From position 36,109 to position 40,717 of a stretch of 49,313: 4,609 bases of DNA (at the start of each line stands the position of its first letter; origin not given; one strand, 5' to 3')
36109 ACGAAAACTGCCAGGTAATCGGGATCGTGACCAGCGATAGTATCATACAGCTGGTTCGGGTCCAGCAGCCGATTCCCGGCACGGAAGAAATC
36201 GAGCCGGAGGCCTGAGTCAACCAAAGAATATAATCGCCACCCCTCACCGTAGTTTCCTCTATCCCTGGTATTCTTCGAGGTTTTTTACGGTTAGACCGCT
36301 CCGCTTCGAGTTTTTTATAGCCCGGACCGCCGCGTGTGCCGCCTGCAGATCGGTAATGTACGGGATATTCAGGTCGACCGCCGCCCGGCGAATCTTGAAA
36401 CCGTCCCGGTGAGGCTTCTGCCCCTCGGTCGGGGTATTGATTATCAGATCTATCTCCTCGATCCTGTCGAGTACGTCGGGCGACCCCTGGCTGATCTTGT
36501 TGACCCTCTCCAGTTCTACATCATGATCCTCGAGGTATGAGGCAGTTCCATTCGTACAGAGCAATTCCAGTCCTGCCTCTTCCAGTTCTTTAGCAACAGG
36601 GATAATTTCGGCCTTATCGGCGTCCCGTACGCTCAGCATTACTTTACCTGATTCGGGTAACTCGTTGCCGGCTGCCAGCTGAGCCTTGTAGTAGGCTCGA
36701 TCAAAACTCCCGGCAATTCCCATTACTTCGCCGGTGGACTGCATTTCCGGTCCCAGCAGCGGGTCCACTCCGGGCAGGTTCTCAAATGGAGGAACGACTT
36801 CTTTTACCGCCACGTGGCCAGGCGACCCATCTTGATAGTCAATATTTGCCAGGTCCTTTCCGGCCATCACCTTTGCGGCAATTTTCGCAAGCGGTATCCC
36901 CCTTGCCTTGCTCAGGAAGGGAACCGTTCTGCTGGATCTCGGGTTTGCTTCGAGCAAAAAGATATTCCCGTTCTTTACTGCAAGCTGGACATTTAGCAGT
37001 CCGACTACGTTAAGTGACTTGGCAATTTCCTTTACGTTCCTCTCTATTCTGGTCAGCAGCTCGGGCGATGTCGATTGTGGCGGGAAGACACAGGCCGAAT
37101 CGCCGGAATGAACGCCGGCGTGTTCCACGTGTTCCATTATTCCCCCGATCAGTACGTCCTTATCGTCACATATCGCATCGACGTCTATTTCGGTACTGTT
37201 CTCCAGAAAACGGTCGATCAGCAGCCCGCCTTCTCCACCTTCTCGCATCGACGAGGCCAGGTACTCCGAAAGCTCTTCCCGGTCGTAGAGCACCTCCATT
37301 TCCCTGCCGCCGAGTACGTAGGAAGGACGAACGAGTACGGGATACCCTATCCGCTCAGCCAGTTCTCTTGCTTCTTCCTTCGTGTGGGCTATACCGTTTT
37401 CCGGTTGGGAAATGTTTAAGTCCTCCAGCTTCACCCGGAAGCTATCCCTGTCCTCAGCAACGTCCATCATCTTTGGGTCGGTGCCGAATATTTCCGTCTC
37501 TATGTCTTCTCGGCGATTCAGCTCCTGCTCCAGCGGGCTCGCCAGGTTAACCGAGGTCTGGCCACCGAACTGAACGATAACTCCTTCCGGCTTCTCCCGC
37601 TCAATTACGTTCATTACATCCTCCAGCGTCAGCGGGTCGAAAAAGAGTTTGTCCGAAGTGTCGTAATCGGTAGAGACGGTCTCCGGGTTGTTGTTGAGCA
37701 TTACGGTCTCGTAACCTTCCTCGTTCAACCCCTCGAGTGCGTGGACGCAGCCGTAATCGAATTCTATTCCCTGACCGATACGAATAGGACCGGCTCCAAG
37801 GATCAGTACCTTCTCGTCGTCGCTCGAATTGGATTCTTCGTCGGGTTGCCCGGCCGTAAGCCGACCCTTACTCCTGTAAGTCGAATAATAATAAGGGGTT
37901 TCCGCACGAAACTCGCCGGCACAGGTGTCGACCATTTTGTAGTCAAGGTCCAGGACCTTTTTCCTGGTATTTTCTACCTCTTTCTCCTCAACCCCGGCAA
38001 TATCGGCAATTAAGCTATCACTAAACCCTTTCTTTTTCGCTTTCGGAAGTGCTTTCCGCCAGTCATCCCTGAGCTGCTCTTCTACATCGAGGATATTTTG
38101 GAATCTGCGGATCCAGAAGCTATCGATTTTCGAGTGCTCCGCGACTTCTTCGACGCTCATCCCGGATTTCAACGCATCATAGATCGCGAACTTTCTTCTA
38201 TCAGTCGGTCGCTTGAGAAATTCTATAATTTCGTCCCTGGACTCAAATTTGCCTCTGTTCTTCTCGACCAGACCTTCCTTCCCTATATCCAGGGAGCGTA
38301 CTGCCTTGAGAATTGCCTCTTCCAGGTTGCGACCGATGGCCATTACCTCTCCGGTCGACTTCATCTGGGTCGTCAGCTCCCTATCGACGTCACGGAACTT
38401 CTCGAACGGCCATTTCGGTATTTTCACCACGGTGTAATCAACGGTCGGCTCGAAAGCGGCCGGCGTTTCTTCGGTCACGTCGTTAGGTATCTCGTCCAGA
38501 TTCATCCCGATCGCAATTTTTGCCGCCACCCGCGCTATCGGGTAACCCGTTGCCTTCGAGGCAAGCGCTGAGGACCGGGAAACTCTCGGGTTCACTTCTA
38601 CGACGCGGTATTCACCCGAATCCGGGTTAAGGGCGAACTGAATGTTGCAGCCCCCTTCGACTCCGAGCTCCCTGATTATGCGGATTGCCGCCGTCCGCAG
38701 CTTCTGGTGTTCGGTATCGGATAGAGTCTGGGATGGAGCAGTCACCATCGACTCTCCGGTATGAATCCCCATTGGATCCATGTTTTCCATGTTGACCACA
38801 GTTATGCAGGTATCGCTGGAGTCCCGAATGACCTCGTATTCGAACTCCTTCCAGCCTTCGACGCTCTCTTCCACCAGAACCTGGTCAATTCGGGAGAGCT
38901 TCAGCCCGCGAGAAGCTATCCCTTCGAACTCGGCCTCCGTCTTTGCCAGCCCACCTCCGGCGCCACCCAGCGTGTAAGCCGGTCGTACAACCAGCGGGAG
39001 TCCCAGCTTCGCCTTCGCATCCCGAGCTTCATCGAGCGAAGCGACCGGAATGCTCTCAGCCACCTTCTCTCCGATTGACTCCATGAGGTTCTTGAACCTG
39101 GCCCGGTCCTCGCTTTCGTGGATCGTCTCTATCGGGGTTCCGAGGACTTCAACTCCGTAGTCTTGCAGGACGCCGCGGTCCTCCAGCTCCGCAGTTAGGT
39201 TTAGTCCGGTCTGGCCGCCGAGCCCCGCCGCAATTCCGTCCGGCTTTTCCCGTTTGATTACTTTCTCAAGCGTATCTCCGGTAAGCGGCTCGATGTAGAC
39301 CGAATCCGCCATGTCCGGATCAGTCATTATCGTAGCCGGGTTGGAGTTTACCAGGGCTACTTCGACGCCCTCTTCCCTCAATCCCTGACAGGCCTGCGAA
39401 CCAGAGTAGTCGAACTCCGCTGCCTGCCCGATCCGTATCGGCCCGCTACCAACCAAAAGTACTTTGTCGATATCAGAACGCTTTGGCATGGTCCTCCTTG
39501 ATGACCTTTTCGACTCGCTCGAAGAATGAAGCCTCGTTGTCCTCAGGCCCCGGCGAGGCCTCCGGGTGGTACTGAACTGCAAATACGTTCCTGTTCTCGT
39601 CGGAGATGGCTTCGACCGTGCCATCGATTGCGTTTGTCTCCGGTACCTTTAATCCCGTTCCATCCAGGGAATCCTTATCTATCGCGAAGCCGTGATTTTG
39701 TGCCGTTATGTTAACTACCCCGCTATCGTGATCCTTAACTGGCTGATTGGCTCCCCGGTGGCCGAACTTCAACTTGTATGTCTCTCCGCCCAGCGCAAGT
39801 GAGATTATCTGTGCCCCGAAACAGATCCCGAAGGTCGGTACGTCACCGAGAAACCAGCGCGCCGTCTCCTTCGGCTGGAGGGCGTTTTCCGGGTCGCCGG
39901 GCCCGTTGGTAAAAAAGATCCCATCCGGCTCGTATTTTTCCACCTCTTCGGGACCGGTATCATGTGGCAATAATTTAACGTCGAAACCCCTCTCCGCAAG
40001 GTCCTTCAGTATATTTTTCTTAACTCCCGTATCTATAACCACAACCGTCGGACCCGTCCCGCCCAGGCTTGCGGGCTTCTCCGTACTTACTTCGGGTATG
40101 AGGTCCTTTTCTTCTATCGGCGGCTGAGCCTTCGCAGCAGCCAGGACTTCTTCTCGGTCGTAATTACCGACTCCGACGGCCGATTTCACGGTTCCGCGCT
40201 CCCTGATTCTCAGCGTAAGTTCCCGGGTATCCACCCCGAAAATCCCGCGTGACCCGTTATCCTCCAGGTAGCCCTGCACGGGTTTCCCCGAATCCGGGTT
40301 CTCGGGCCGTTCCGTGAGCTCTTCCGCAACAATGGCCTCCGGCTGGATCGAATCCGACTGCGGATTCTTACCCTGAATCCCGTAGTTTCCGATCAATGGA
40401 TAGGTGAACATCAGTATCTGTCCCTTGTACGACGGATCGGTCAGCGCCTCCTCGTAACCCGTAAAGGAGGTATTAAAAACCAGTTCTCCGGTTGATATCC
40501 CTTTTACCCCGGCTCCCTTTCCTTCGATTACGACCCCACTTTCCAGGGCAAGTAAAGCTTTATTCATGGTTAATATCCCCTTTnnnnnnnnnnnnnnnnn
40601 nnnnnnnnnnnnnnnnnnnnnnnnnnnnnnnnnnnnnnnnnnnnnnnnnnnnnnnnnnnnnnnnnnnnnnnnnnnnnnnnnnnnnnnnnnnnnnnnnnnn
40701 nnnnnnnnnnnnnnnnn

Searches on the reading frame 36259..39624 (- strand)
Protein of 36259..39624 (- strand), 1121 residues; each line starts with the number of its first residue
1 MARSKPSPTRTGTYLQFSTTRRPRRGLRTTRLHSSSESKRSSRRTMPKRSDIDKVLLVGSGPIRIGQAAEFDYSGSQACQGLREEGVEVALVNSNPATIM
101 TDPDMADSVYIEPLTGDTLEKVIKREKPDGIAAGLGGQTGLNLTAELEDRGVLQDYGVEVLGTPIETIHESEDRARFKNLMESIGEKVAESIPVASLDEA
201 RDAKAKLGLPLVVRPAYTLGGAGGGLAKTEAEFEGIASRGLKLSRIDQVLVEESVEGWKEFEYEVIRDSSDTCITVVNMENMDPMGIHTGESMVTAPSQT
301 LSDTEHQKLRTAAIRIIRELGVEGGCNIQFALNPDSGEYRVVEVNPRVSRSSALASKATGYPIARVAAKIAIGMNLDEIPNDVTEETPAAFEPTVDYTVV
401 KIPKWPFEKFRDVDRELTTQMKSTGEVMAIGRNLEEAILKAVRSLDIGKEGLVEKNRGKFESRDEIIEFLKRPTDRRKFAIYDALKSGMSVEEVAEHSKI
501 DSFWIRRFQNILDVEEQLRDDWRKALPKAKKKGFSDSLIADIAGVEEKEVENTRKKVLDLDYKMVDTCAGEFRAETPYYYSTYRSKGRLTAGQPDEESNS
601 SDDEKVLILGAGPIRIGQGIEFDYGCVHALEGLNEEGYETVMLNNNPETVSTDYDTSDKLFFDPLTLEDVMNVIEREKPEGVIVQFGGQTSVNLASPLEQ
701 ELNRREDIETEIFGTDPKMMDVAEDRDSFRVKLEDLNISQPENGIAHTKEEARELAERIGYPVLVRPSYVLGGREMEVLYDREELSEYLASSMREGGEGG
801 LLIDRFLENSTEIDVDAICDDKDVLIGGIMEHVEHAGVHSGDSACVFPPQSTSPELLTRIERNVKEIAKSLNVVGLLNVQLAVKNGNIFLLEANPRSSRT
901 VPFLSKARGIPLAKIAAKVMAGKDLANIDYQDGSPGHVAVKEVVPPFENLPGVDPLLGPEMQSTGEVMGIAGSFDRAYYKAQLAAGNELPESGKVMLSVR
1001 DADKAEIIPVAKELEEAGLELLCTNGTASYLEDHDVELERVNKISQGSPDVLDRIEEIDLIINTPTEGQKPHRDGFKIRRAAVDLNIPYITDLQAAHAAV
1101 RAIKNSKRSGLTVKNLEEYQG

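Call 40: search_protein_families(library=pfam, proteins=[window:36259-39624:-], max_evalue=0.00001)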
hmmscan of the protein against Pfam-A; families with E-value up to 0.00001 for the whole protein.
window:36259-39624:- (1121 aa): 8 families
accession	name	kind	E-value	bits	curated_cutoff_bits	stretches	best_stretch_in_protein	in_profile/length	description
PF02786.22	CPSase_L_D2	-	6.6e-110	366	19.8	2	173-378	1-210/211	Carbamoyl-phosphate synthase L chain, ATP binding domain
PF25596.1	CPSase_L_D1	-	8.7e-95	313.1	27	2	52-169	2-117/118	Carbamoyl phosphate synthase preATP-grasp domain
PF02142.27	MGS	-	1.9e-20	73.2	24.1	1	1006-1091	1-94/94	MGS-like domain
PF02787.25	CPSase_L_D3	-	3.8e-20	72.1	26.6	1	470-542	3-79/80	Carbamoyl-phosphate synthetase large chain, oligomerisation domain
PF02222.28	ATP-grasp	-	1e-17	64.8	27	2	733-897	3-163/179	ATP-grasp domain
PF07478.18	Dala_Dala_lig_C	-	3e-15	56.7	24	1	200-346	28-174/204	D-ala D-ala ligase C-terminus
PF15632.11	ATPgrasp_Ter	-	1.9e-11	44.3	29.1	0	864-924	53-112/131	ATP-grasp in the biosynthetic pathway with Ter operon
PF02655.19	ATP-grasp_3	-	1.5e-09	38.6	23.2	0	731-896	9-156/160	ATP-grasp domain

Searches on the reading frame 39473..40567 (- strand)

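Call 40: search_protein_families(library=pfam, proteins=[window:39473-40567:-], max_evalue=0.00001)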
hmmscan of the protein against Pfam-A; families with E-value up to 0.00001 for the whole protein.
window:39473-40567:- (364 aa): 3 families
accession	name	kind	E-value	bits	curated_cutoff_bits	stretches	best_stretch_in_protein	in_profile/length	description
PF00117.34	GATase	-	4.1e-44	151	22.8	1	176-348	1-184/190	Glutamine amidotransferase class-I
PF00988.28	CPSase_sm_chain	-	8.9e-42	142.3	27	1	6-130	1-125/126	Carbamoyl-phosphate synthase small chain, CPSase domain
PF07722.19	Peptidase_C26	-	1.3e-10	41.9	20.5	1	242-336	105-219/219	Peptidase C26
